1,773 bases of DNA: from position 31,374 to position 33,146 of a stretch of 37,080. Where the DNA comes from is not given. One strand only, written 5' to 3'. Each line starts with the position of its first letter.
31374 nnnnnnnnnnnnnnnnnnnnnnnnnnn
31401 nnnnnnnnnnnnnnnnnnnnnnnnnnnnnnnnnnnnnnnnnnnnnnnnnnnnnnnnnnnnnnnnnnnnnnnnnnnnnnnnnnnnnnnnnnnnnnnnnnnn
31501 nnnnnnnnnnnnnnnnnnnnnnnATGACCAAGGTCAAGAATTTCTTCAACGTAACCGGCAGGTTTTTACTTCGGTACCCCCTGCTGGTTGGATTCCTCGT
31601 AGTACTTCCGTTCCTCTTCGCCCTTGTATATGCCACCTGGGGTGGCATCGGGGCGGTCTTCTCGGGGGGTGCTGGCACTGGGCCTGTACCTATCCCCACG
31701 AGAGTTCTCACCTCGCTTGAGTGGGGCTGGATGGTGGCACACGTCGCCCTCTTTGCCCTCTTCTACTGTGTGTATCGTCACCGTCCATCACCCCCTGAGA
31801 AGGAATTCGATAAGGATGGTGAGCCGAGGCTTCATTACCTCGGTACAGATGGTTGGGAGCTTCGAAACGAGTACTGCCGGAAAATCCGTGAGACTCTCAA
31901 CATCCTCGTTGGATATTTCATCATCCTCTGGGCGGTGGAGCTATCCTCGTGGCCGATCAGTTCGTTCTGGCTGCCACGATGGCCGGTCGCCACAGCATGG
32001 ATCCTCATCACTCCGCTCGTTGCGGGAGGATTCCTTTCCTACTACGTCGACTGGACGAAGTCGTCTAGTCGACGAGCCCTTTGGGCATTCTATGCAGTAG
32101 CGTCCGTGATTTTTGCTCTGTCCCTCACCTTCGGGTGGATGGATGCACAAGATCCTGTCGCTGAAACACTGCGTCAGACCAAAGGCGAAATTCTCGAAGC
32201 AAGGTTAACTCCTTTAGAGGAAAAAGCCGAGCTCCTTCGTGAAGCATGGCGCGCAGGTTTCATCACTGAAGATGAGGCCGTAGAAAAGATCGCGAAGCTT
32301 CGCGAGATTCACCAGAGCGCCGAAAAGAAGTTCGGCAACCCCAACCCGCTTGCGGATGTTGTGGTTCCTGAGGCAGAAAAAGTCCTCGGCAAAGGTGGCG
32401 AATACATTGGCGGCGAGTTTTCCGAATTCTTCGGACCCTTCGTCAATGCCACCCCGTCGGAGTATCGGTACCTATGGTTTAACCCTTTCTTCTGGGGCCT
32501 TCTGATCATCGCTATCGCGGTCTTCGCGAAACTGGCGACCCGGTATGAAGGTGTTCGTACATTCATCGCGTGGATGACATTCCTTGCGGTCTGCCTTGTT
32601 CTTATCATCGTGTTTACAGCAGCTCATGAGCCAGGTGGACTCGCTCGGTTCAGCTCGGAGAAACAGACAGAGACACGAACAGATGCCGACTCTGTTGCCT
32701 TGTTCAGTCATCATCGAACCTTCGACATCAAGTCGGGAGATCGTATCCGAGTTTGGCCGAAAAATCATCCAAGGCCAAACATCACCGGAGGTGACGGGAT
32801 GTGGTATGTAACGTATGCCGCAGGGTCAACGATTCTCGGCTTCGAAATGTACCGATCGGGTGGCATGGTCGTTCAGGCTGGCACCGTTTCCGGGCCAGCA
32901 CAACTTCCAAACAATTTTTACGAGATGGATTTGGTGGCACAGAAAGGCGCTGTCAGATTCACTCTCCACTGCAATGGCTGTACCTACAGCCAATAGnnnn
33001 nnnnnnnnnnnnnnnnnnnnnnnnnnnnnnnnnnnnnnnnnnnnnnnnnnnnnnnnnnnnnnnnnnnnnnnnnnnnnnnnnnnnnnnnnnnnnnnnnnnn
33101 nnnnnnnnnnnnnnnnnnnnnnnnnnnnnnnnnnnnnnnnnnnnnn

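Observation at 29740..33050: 3.3 kb GC-rich island encoding an SPFH/band-7 protein with a polytopic membrane partner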

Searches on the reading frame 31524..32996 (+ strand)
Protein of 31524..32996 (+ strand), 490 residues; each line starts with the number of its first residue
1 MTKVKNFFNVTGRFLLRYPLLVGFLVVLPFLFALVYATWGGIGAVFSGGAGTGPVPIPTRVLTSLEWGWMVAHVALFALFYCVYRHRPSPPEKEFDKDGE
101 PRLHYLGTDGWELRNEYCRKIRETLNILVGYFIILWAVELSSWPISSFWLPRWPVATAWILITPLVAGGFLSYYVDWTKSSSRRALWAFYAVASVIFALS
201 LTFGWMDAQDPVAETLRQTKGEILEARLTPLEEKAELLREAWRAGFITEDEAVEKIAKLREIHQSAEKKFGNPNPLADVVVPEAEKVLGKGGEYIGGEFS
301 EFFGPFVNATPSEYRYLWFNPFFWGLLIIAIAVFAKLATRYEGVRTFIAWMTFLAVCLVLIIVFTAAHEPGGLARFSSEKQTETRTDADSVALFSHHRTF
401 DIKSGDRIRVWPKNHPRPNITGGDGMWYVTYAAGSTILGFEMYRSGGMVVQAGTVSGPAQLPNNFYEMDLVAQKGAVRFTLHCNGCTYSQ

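Call 7: search_protein_families(library=pfam, proteins=[window:31524-32996:+], max_evalue=0.1)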
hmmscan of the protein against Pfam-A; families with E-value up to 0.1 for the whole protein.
window:31524-32996:+ (490 aa): 1 family
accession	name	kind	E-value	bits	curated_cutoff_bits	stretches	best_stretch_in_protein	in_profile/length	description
PF04591.17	DUF596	-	0.057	14.1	25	0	218-246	9-34/69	Protein of unknown function, DUF596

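Call 8: search_protein_families(library=phrogs, proteins=[window:31524-32996:+], max_evalue=0.1)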
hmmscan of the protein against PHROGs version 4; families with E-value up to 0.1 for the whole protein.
window:31524-32996:+ (490 aa): 0 families

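Call 10: find_homologous_proteins(query=window:31524-32996:+)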
Query window:31524-32996:+ (490 aa): 1 proteins with E <= 0.001 among 8000 candidates.
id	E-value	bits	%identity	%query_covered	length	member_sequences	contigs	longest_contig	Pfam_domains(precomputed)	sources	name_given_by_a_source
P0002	0.0e+0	1143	100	100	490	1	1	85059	-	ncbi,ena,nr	ncbi:MAG: hypothetical protein O2794_02895 [bacterium]|nr:hypothetical protein [bacterium]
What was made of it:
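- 31524..32996 (+): Orphan polytopic membrane partner, 490 aa. About 7 TM helices, a roughly 110-aa charged helical loop (aa 204-316), and a C-terminal beta-rich domain of 95-125 aa ending in CNGC. Only a self-hit in 5.8e9 proteins (call 10).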

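Call 11: find_encoding_contigs(protein=P0002, flank=10000, max_places=10)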
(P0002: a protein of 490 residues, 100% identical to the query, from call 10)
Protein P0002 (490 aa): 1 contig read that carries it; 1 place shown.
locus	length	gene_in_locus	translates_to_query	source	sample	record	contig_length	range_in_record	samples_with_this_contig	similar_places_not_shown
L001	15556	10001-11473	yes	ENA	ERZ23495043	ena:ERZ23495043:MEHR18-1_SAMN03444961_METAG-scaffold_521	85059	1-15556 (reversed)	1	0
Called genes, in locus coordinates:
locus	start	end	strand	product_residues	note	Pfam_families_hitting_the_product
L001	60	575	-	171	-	PF00717:Peptidase_S24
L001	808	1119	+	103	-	-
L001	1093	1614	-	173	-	-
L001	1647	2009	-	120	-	-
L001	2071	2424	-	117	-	-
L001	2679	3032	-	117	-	PF01258:zf-dskA_traR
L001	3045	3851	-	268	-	-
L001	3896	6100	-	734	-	PF01138:RNase_PH, PF03725:RNase_PH_C, PF01138:RNase_PH, PF00013:KH_1, PF00575:S1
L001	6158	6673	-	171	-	PF01936:NYN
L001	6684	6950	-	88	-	PF00312:Ribosomal_S15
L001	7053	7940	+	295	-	PF02899:Phage_int_SAM_1, PF13495:Phage_int_SAM_4, PF00589:Phage_integrase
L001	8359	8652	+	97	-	-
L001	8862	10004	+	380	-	PF01145:Band_7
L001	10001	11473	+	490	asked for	-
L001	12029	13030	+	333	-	PF01743:PolyA_pol, PF12627:PolyA_pol_RNAbd, PF01966:HD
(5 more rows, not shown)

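Call 20: predict_structure(protein=window:31524-32996:+)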
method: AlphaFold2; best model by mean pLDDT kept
length: 490 residues; sequences in the alignment: 1
mean_pLDDT: 49.5   pTM: 0.28
mean pLDDT of the five models: 49.5, 48.1, 47.4, 44.8, 44.4
residues with pLDDT >= 90: 5; 70-90: 36; 50-70: 151; < 50: 298
segments of 3 or more residues with pLDDT < 50: 1-5, 42-65, 84-90, 105-107, 133-135, 137-165, 167-183, 188-217, 274-325, 335-340, 366-464
pLDDT, mean of each block of 10 residues (from residue 1): 49 56 57 55 45 43 50 54 47 59 51 55 50 47 35 43 47 43 48 48 43 46 66 86 89 88 74 42 38 38 38 41 49 49 52 55 47 37 33 35 42 33 36 40 39 41 53 57 60
secondary structure, 60 per line:
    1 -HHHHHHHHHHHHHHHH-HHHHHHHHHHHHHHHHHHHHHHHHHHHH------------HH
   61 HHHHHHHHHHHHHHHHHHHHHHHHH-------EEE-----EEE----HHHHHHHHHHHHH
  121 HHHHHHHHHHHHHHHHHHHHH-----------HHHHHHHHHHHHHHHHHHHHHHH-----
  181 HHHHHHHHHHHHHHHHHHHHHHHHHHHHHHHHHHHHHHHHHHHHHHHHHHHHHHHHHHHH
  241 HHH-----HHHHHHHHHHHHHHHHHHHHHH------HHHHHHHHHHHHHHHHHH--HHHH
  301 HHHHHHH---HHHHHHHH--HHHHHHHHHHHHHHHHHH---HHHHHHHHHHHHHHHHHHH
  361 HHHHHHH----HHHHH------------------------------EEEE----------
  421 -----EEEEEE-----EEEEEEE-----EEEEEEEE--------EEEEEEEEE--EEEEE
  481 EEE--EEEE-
elements in order: H2-17 H19-46 H59-85 E93-95 E101-103 H108-141 H153-175 H181-243 H249-270 H277-294 H297-307 H311-318 H321-338 H342-367 H372-376 E407-410 E426-431 E437-443 E449-456 E465-473 E476-483 E486-489
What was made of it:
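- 31524..32996 (+): The AF2 model has pLDDT 49.5 (call 20).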

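Call 24: search_protein_families(library=ncbifam, proteins=[window:31524-32996:+], max_evalue=1)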
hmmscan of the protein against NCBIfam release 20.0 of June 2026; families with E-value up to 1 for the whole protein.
window:31524-32996:+ (490 aa): 0 families

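Call 25: search_protein_families(library=padloc, proteins=[window:31524-32996:+], max_evalue=1)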
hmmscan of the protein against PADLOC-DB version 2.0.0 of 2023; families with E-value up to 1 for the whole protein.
window:31524-32996:+ (490 aa): 0 families

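Call 26: search_protein_representatives(protein=window:31524-32996:+)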
Query: 490 residues. Proteins with E-value up to 0.001 (for the whole library): 2; up to 1e-10: 1; up to 1e-30: 1. The best 2 are listed.
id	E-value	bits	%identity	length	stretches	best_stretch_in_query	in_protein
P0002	0.0e+00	1142.7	100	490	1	1-490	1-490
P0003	6.8e-04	34.9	30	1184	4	379-434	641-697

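Call 39: search_dna_similar(query=window:31524-32996:+, collection=phages, mode=protein, max_evalue=0.01, max_rows=15)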
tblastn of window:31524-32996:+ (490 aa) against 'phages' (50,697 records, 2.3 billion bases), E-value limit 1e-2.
No match.

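Call 48: find_related_loci(query=window:31524-32996:+, collection=viral_contigs, flank=8000)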
Query window:31524-32996:+ (490 aa) in viral_contigs; peptide patterns used: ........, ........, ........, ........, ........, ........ (x = any residue, [..] = any of these).
1 stretches matched a pattern, but none encodes a relative of the query by tblastn (E <= 1e-3).

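Call 90: fold_search(model_id=the predicted structure, library=pdb)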
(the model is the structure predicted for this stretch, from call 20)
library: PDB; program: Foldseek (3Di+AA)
matches with E <= 10: 235; with E <= 0.001: 0
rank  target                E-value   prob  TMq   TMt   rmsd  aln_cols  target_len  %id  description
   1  8tzl_E                2.7e-01  0.12  0.13  0.17  31.2       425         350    9  Cryo-EM structure of Vibrio cholerae FtsE/FtsX/EnvC complex, full-length (released 2023-12-20)
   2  5nen_B                2.8e-01  0.57  0.17  0.32  22.8       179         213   14  Crystal structure of the soluble domain of LipC, a membrane fusion protein of a type I secretion system (released 2017-11-22)
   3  4azm_A                3.4e-01  0.18  0.06  0.17  14.2        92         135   10  Human epidermal fatty acid-binding protein (FABP5) in complex with the inhibitor BMS-309413 (released 2013-08-07)
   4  6lwm_A                4.8e-01  0.10  0.07  0.12  14.8       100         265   12  Crystal structure of human NEIL1(K242) bound to duplex DNA containing 2'-fluoro-2'-deoxy-5,6-dihydrouridine (released 2021-06-09)
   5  8pm4_A                6.1e-01  0.09  0.11  0.09  26.4       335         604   14  Cryo-EM structure of the Cas12m-crRNA-target DNA complex (released 2024-02-07)
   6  6lwn_A                6.5e-01  0.09  0.08  0.12  14.2        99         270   12  Crystal structure of human NEIL1(R242, G249P) bound to duplex DNA containing 2'-fluoro-2'-deoxy-5,6-dihydrouridine (released 2021-06-09)
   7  6lwo_D                6.5e-01  0.08  0.07  0.12  14.8       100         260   12  Crystal structure of human NEIL1(R242, Y244H) bound to duplex DNA containing 2'-fluoro-2'-deoxy-5,6-dihydrouridine (released 2021-06-09)
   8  6lwp_A                6.9e-01  0.09  0.08  0.13  14.2        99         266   12  Crystal structure of human NEIL1(R242, Y244R) bound to duplex DNA containing 2'-fluoro-2'-deoxy-5,6-dihydrouridine (released 2021-06-09)
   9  3iur_A                7.3e-01  0.14  0.07  0.06  13.0        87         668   13  apPEP_D266Nx+H2H3 opened state (released 2010-05-05)
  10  5itu_A                7.3e-01  0.09  0.08  0.13  14.2        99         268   12  Crystal Structure of Human NEIL1(242K) bound to duplex DNA containing THF (released 2016-07-06)
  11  5itt_A                7.3e-01  0.09  0.08  0.12  14.1        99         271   12  Crystal Structure of Human NEIL1 bound to duplex DNA containing THF (released 2016-07-06)
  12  5itr_B                7.3e-01  0.08  0.07  0.11  15.1       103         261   10  Crystal Structure of Human NEIL1(P2G) bound to duplex DNA containing THF (released 2016-07-06)
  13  5itx_A                7.7e-01  0.08  0.08  0.13  14.2        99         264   12  Crystal Structure of Human NEIL1(P2G R242K) bound to duplex DNA containing Thymine Glycol (released 2016-07-06)
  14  5itq                  7.7e-01  0.06  0.07  0.10  15.2       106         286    8  Crystal Structure of Human NEIL1, Free Protein (released 2016-07-06)
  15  1ul9_A                8.2e-01  0.16  0.11  0.27  10.0       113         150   12  CGL2 ligandfree (released 2004-04-20)
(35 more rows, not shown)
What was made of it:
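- On NfeD (PF01957) SPFH operon partner: The structural test is inconclusive because the model is poor (calls 20, 90).
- Tried and rejected: Foldseek of the partner model against the PDB found nothing at E<=0.001 (call 90).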

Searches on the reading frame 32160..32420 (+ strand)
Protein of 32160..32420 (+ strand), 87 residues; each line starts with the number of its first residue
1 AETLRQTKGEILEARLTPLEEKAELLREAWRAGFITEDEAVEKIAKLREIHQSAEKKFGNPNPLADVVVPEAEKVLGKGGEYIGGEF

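Call 22: search_protein_families(library=pfam, proteins=[window:32160-32420:+], max_evalue=10)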
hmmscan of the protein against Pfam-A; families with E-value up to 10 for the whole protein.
window:32160-32420:+ (87 aa): 2 families
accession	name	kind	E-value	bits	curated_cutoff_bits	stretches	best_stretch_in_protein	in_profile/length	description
PF04591.17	DUF596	-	0.14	12.8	25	1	6-35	9-35/69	Protein of unknown function, DUF596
PF15047.11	DUF4533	-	0.23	11.5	28.6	1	39-77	89-127/225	Protein of unknown function (DUF4533)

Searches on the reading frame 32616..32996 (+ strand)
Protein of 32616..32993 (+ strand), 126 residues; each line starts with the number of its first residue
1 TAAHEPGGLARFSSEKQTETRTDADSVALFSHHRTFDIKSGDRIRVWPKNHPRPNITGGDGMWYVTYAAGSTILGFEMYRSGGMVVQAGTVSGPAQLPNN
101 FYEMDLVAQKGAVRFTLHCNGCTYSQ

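Call 22: search_protein_families(library=pfam, proteins=[window:32655-32996:+], max_evalue=10)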
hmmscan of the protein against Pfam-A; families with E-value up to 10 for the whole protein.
window:32655-32996:+ (113 aa): 0 families

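Call 78: search_solved_structures(query=window:32616-32993:+, max_evalue=10)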
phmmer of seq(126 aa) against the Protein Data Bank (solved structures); distinct sequences matched with E-value up to 10: 2.
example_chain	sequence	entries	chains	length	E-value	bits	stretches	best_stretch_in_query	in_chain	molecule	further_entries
5e9o_A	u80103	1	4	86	0.62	13.3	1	36-71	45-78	Cellulase, glycosyl hydrolase family 5, TPS linker, domain X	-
5e9p_A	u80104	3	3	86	0.82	12.9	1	36-71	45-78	Cellulase, glycosyl hydrolase family 5, TPS linker, domain X | Glycosyl hydrolase family 5 cellulase CBM64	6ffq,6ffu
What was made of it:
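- On NfeD (PF01957) SPFH operon partner: No PDB hit to NfeD structures (call 78).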
